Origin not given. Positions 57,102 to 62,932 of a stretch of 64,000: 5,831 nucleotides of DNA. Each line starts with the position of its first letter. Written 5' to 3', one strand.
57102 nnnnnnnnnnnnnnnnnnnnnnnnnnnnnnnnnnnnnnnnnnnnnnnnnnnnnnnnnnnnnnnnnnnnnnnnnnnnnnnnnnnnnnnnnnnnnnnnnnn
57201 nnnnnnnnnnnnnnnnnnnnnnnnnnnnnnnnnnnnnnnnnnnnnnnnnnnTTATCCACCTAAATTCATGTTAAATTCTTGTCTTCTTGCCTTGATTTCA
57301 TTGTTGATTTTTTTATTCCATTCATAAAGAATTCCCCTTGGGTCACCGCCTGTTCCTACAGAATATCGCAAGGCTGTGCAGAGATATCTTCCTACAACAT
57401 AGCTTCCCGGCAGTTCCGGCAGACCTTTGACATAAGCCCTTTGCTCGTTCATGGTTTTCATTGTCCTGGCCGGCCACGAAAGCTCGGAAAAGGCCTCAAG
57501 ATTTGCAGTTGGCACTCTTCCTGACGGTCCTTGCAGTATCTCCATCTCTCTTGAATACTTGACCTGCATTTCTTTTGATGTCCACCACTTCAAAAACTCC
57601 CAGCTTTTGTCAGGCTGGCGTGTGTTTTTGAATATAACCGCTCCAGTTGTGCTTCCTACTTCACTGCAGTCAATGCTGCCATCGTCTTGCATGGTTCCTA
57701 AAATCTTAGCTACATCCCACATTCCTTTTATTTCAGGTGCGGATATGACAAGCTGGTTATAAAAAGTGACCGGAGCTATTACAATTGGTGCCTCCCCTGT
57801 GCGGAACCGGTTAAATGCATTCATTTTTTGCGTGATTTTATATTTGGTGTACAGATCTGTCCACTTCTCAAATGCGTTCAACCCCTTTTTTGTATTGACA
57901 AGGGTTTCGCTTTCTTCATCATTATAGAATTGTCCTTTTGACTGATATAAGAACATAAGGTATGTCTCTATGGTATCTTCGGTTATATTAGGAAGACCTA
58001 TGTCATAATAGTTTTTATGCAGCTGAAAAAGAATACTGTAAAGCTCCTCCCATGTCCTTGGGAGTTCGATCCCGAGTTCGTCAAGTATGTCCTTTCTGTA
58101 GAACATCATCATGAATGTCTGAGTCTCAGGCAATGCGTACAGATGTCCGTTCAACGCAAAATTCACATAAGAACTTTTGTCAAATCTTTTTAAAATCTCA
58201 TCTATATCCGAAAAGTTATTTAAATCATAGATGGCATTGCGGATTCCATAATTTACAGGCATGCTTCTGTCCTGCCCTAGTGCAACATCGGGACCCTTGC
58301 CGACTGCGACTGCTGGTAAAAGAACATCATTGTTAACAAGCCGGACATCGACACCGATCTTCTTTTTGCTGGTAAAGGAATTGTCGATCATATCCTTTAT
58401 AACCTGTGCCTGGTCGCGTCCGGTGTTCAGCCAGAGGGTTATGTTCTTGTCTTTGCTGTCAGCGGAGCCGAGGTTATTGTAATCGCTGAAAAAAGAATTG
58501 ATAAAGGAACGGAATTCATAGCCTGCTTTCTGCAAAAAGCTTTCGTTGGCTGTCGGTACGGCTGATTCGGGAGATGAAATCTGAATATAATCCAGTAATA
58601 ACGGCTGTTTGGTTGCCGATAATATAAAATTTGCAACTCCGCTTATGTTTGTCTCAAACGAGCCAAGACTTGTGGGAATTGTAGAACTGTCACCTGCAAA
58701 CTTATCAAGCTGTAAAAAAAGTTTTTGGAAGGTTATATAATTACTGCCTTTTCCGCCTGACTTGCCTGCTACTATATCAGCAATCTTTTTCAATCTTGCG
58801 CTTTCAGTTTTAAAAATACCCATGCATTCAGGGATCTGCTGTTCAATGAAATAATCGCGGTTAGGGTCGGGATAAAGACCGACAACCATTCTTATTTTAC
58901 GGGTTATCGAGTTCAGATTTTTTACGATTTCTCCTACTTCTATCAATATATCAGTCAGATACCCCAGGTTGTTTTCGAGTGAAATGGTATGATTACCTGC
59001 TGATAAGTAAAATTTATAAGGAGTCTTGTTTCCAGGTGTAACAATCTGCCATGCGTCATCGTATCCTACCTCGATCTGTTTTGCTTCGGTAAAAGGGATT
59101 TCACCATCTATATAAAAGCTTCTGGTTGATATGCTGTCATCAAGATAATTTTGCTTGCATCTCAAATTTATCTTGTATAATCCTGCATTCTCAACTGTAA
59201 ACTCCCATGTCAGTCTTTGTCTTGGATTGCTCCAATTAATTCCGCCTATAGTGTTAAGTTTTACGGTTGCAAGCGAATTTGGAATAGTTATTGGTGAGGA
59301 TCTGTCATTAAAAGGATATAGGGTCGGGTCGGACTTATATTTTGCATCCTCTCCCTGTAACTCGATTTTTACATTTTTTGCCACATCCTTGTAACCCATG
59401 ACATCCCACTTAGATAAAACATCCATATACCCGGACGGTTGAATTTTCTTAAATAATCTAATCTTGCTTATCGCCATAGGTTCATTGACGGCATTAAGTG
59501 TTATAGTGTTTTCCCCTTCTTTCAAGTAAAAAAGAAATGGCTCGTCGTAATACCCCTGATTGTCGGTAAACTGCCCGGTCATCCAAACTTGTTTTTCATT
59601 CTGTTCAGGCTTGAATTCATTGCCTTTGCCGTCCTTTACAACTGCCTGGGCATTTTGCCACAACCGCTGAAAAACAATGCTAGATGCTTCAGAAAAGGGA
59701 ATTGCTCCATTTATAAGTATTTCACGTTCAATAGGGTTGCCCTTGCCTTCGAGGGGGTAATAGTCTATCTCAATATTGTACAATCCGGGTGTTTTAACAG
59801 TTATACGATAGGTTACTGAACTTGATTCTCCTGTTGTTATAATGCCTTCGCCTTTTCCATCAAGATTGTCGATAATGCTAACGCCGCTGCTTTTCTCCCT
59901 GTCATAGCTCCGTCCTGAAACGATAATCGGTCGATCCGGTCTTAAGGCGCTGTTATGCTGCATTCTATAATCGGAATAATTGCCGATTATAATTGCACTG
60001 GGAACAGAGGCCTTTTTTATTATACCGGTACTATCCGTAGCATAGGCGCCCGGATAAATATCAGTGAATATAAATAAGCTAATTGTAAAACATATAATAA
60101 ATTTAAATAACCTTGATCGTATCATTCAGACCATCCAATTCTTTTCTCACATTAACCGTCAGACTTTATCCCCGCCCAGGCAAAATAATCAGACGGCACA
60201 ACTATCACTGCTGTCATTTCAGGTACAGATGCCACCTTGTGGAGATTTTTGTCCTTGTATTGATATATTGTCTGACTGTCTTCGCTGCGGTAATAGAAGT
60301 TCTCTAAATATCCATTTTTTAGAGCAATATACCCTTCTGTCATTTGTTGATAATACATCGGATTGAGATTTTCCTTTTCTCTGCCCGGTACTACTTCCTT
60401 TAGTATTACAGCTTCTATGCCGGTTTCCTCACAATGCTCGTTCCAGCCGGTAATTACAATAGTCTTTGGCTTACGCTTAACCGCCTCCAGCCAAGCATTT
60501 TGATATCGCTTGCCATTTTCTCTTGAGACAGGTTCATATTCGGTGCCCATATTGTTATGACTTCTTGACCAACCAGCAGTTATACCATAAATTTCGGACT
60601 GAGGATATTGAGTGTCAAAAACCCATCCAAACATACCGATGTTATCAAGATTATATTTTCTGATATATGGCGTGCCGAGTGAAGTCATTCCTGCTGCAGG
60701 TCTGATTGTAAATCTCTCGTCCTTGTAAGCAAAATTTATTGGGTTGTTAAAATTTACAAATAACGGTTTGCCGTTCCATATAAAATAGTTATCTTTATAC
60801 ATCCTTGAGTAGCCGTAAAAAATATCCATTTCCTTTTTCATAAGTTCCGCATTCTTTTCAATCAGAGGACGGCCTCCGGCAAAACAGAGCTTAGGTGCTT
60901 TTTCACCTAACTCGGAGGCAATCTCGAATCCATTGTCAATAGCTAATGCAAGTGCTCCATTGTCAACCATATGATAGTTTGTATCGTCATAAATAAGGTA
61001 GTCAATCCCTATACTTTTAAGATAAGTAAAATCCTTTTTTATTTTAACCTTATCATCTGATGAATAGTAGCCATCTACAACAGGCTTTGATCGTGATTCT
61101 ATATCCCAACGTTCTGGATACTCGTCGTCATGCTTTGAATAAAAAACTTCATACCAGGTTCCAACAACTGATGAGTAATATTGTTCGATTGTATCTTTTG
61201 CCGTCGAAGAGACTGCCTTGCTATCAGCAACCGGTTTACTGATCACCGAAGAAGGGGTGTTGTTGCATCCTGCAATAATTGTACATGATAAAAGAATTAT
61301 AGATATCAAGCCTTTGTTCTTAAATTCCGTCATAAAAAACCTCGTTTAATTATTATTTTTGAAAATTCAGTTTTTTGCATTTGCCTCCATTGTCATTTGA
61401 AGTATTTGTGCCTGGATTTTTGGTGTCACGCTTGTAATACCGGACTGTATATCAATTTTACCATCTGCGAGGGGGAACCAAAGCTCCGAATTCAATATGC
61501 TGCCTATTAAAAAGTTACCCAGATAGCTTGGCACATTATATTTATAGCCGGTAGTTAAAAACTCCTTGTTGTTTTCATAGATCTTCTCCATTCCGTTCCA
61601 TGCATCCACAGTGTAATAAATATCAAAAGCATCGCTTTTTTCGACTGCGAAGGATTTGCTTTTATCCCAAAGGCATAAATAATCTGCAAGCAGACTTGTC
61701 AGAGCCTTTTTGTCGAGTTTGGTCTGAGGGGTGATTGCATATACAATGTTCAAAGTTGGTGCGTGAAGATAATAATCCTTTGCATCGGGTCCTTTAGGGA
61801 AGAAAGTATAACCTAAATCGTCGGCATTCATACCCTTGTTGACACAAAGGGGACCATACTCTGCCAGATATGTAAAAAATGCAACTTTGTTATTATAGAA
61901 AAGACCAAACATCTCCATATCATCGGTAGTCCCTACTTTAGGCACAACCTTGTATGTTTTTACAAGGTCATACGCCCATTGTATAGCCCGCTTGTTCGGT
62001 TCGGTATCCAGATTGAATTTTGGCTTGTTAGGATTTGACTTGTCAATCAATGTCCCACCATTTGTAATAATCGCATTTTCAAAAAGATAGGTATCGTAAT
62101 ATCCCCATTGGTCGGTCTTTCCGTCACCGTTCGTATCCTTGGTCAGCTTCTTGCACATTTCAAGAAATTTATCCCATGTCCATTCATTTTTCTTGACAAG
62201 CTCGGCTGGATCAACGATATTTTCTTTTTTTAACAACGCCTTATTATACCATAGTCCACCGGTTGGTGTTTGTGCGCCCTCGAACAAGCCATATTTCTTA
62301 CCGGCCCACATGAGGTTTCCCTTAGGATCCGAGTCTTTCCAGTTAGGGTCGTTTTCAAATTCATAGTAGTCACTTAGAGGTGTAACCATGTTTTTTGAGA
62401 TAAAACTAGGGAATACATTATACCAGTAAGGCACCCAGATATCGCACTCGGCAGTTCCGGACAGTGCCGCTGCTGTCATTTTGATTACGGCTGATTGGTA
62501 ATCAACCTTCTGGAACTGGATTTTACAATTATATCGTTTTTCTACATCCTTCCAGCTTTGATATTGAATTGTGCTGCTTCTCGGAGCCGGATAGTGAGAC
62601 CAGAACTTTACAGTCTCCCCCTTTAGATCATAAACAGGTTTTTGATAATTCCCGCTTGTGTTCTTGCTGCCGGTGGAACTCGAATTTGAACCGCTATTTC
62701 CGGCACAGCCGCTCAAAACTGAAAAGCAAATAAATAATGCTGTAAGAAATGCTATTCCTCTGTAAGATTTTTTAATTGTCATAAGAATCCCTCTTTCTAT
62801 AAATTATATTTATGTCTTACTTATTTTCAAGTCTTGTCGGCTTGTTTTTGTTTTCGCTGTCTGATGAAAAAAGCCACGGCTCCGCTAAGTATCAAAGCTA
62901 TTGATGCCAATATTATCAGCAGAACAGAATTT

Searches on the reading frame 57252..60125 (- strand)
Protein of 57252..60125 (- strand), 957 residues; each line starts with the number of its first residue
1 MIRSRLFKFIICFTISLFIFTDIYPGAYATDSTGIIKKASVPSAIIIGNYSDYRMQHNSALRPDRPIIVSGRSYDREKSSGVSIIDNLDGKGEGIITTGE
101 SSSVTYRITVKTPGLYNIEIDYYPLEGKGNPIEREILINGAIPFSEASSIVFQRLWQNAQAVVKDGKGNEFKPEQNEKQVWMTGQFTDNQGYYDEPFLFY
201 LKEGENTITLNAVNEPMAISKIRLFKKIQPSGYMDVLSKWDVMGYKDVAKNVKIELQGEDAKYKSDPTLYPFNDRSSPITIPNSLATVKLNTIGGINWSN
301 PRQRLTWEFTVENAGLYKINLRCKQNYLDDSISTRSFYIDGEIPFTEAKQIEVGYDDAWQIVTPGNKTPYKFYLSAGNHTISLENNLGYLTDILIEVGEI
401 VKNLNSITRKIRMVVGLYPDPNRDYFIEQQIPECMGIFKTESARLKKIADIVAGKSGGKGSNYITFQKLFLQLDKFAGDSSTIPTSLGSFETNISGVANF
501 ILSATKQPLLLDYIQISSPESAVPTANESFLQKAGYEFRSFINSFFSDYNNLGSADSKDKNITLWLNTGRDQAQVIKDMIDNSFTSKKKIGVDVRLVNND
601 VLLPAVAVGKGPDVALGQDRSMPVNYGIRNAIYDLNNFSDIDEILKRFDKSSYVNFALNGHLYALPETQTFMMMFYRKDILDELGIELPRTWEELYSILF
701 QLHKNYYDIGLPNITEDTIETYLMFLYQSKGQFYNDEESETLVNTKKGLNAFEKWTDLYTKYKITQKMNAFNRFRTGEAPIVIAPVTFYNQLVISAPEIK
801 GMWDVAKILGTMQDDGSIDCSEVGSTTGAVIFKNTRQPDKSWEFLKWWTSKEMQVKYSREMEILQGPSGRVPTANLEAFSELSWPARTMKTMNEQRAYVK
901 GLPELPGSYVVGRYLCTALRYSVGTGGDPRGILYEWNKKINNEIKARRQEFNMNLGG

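Call 4: search_protein_families(library=pfam, proteins=[window:57252-60125:-], max_evalue=0.01)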
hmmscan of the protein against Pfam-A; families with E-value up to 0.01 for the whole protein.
window:57252-60125:- (957 aa): 3 families
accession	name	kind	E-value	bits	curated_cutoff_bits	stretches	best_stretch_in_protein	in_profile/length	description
PF01547.30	SBP_bac_1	-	2.8e-19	70.7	26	1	584-854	17-306/307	Bacterial extracellular solute-binding protein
PF13416.11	SBP_bac_8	-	1.4e-18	68.2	27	1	602-861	28-256/279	Bacterial extracellular solute-binding protein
PF16990.11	CBM_35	-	3.1e-05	24.7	28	0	301-392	34-113/121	Carbohydrate binding module (family 35)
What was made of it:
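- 57252..60125 (-): Giant solute-binding protein (957 aa). It has an N-terminal region of about 550 aa with a weak CBM35-like match, and a C-terminal SBP domain. It is an invariant member of the cassette. SBP_bac_1 E=2.8e-19 at residues 584-854, and CBM_35 E=3e-5 at 301-392 (call 4).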

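Call 5: search_protein_families(library=ncbifam, proteins=[window:57252-60125:-], max_evalue=0.01)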
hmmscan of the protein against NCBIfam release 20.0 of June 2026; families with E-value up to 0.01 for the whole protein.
window:57252-60125:- (957 aa): 2 families
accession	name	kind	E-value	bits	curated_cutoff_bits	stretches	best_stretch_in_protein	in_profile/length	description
TIGR03850.1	bind_CPR_0540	equivalog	0.00034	19.3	299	1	599-698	75-187/437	carbohydrate ABC transporter substrate-binding protein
NF053763.1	ABCarbgalBndGanS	equivalog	0.002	17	700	1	556-699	35-173/420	galactooligosaccharide ABC transporter substrate-binding protein GanS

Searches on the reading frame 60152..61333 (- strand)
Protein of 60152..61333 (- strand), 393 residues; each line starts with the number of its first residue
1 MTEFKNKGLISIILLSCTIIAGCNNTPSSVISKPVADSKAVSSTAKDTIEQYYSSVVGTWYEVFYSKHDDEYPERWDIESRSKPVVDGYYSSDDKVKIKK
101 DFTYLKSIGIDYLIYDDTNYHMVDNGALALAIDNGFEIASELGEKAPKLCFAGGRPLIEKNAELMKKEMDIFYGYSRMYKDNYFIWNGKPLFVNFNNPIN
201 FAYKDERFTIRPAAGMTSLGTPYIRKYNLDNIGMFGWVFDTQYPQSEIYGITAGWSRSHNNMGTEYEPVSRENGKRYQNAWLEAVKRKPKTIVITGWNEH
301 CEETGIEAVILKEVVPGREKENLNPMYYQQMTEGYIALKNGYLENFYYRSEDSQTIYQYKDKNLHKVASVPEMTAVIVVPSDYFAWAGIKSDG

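Call 4: search_protein_families(library=pfam, proteins=[window:60152-61333:-], max_evalue=0.01)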
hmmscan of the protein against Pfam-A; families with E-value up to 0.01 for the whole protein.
window:60152-61333:- (393 aa): 1 family
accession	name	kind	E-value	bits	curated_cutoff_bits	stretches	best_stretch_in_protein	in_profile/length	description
PF16317.11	Glyco_hydro_99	-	1.7e-05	24.5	33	1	270-333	268-333/341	Glycosyl hydrolase family 99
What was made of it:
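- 60152..61333 (-): GH99-like lipoprotein. It is a lineage-specific passenger inserted between the two SBP genes. PF16317 E=1.7e-5, below the cut-off (call 4).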

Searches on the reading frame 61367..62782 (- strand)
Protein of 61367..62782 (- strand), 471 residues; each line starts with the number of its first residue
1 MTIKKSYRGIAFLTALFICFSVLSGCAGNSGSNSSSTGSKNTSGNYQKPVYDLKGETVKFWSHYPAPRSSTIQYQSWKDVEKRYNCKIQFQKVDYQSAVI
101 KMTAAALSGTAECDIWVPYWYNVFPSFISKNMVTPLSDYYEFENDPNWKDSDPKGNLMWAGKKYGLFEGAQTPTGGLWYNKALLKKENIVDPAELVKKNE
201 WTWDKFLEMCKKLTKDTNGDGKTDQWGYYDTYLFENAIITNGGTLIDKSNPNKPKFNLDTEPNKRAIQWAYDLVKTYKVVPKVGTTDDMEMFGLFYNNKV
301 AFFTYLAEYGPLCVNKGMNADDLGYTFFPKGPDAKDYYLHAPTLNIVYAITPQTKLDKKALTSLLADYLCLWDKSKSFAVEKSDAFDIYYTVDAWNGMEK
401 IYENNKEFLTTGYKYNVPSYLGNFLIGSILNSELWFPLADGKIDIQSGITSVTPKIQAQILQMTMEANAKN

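Call 4: search_protein_families(library=pfam, proteins=[window:61367-62782:-], max_evalue=0.01)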
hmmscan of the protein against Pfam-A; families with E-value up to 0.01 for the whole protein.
window:61367-62782:- (471 aa): 1 family
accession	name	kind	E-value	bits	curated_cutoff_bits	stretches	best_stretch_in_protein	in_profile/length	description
PF01547.30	SBP_bac_1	-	3.6e-20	73.6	26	1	75-350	13-281/307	Bacterial extracellular solute-binding protein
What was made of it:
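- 61367..62782 (-): Conventional family-1 solute-binding lipoprotein (SBP471). It is the facultative second SBP of the cassette and the first gene of the operon here. SBP_bac_1 E=3.6e-20 (call 4).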
